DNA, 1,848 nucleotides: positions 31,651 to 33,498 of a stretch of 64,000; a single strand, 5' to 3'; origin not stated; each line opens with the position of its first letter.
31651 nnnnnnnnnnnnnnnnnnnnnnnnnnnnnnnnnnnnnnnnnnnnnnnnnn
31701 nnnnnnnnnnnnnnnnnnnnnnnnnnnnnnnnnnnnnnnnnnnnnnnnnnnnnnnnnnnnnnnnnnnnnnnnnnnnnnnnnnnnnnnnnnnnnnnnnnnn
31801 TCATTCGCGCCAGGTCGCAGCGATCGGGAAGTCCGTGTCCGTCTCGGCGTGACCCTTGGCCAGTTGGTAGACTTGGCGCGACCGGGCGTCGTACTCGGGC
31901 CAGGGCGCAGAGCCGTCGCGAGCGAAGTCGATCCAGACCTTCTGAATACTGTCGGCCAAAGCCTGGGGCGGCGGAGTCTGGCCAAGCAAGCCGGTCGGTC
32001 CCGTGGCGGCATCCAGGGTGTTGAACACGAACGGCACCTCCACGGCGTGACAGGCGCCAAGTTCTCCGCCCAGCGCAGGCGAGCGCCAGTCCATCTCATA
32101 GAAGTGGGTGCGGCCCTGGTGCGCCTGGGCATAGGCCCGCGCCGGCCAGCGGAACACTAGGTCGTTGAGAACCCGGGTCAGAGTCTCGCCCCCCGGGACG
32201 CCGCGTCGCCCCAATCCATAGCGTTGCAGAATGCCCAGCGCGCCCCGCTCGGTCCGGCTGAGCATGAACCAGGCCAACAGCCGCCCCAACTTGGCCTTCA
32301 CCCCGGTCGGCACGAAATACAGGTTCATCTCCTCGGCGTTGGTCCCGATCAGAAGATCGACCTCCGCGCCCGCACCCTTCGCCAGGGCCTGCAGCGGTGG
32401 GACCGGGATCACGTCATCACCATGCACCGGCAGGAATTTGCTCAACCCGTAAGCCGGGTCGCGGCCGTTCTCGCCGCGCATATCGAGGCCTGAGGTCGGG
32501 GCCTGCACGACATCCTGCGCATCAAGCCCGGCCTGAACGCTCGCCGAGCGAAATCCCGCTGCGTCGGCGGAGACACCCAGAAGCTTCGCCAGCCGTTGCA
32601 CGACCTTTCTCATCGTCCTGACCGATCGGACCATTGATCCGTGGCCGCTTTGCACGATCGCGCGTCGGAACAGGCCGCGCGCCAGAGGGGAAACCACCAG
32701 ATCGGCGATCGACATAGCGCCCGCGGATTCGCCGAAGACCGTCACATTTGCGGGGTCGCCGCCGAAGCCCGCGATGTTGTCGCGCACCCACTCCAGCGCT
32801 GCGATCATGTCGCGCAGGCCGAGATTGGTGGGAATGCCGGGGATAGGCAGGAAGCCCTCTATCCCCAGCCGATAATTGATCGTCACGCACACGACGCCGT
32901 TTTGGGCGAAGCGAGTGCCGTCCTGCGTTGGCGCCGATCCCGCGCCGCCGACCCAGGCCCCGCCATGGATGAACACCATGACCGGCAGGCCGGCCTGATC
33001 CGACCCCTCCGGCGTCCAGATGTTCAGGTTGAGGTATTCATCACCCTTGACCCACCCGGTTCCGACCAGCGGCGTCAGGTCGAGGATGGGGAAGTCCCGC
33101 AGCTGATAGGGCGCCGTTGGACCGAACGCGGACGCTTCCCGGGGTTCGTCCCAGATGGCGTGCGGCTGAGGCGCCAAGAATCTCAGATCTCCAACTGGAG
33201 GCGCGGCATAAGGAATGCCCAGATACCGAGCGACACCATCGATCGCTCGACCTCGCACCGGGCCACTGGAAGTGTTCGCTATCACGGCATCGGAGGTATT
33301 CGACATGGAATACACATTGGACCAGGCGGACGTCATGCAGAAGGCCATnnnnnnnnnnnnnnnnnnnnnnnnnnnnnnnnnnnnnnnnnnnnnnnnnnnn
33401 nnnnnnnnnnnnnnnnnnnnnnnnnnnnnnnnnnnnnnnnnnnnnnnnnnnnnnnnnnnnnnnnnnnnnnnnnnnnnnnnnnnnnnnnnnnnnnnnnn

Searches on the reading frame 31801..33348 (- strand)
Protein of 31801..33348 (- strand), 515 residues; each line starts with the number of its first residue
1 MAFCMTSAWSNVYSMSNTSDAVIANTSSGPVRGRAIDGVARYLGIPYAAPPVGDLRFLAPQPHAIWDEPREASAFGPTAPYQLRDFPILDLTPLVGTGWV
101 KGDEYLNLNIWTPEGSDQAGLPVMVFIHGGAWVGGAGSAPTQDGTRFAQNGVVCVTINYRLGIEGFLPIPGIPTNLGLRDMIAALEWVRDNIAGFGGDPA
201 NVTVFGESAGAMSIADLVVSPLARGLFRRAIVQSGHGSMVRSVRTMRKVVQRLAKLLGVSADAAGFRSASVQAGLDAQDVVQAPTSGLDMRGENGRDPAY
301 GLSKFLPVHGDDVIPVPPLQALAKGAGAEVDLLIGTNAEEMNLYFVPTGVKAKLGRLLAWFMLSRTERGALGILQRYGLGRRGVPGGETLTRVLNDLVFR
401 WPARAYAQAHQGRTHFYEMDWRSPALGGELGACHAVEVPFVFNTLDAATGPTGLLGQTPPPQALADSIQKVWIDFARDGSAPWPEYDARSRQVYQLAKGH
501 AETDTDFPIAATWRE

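Call 6: search_protein_families(library=pfam, proteins=[window:31801-33348:-])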
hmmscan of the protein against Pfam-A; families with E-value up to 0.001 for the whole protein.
window:31801-33348:- (515 aa): 3 families
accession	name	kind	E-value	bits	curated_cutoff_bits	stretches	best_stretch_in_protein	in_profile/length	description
PF00135.34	COesterase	-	3.6e-88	297.2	27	1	23-500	4-500/515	Carboxylesterase family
PF20434.5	BD-FAE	-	1.7e-14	54.3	26.8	1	108-211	1-100/215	BD-FAE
PF07859.19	Abhydrolase_3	-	3e-12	47.2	25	1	124-217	1-88/210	alpha/beta hydrolase fold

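Call 7: search_protein_families(library=ncbifam, proteins=[window:31801-33348:-])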
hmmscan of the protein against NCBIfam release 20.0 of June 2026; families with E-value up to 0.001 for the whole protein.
window:31801-33348:- (515 aa): 5 families
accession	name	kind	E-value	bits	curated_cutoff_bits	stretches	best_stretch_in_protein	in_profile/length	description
NF058653.1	LipP1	equivalog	1.5e-14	53.5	350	1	105-212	57-156/300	LipP1 family hormone-sensitive lipase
NF052354.1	EstLipQMycob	equivalog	2.9e-12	45.9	700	1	107-212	150-250/418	esterase LipQ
NF033149.0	CHL_hydrolase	equivalog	4.7e-09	35.6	500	1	109-215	64-163/310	chloramphenicol hydrolase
NF058651.1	GESAG_HSLs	subfamily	2.5e-07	30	430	1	112-220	60-156/296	GESAG motif subfamily hormone-sensitive lipase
NF058649.1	GTSAG_HSLs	subfamily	0.00085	18.8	380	0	110-220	79-177/312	GTSAG motif subfamily hormone-sensitive lipase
